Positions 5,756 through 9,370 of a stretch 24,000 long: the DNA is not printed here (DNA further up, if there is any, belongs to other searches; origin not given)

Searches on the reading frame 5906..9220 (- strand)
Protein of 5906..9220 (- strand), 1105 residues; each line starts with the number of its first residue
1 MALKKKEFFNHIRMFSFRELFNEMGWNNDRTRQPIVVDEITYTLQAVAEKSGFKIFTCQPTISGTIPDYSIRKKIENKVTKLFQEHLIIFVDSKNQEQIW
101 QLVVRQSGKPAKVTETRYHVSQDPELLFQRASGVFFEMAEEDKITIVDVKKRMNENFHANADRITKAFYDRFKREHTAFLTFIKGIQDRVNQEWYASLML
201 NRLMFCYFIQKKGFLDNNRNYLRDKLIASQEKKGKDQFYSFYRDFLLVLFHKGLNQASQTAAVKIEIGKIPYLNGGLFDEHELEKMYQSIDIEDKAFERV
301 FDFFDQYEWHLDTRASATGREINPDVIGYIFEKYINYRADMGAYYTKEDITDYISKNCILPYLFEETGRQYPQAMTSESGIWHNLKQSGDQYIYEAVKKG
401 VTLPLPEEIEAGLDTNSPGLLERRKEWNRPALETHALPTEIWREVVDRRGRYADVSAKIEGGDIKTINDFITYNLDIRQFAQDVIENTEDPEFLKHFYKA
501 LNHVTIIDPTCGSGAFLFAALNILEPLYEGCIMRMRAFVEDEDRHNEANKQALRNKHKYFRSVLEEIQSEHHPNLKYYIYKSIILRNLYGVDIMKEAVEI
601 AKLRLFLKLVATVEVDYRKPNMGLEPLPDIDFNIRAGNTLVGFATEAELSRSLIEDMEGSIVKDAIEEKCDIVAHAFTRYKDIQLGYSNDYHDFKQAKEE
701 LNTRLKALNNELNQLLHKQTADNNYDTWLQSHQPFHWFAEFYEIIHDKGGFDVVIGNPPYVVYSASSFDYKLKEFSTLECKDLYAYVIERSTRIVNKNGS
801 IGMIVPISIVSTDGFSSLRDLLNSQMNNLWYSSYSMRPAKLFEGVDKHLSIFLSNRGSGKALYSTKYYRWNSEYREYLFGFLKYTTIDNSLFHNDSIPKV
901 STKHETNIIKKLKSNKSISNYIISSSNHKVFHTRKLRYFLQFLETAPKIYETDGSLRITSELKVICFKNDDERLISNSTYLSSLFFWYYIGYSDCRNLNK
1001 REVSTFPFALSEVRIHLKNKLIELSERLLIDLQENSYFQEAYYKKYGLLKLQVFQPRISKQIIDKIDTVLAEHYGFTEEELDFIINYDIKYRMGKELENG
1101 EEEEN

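Call 7: search_protein_families(library=pfam, proteins=[window:5906-9220:-], max_evalue=0.01)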
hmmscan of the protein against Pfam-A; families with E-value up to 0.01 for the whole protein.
window:5906-9220:- (1105 aa): 3 families
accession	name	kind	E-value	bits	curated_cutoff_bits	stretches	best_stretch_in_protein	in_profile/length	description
PF07669.17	Eco57I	-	4.5e-29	102.2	25.3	1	587-827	2-155/171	Eco57I restriction-modification methylase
PF20473.4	MmeI_Mtase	-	3.6e-09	36.6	27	1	489-609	6-86/259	MmeI, DNA-methyltransferase domain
PF01170.24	UPF0020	-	0.00056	20.1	22.3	0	505-603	31-94/197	RMKL-like, methyltransferase domain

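Call 8: search_protein_families(library=padloc, proteins=[window:5906-9220:-], max_evalue=0.01)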
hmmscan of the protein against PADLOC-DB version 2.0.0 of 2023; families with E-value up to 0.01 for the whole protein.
window:5906-9220:- (1105 aa): 43 families (the best 25 are shown)
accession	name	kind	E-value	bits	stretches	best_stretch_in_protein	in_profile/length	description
PDLC03628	REase_MTase_IIG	-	0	1021.2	1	3-1098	3-1099/1100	Type IIG restriction enzyme-methyltransferase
PDLC03612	REase_MTase_IIG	-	1.4e-37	127.5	3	490-713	496-706/1247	Type IIG restriction enzyme-methyltransferase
PDLC03604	REase_MTase_IIG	-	5.4e-25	85.6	2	731-928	516-726/1011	Type IIG restriction enzyme-methyltransferase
PDLC03601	REase_MTase_IIG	-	1.3e-24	84.2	2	183-381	227-417/1110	Type IIG restriction enzyme-methyltransferase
PDLC02643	DrmMI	-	3.5e-24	82.8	2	693-813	812-940/1347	DrmMI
PDLC03596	REase_MTase_IIG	-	1.1e-18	64.7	3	561-644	566-643/1148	Type IIG restriction enzyme-methyltransferase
PDLC02521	PglX|PglXI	-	3.5e-15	53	1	579-830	343-565/1174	PglX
PDLC03609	REase_MTase_IIG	-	1.6e-14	50.7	2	725-824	533-634/1066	Type IIG restriction enzyme-methyltransferase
PDLC03335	MTase_II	-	3.8e-13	47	1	742-910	187-358/607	Type II methyltransferase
PDLC02638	DrmMI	-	4.4e-13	46.3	2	722-804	843-933/935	DrmMI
PDLC02527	PglX|PglXI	-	6.4e-13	45.4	2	496-608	296-390/1332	PglX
PDLC02523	PglX|PglXI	-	3.5e-12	42.9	1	579-822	376-633/1428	PglX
PDLC02646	DrmMI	-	5.4e-12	42.7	2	703-805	234-346/792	DrmMI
PDLC02644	DrmMI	-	1.1e-11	41.4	1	731-810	361-450/988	DrmMI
PDLC03600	REase_MTase_IIG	-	1.2e-11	41.3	1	579-824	336-572/1205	Type IIG restriction enzyme-methyltransferase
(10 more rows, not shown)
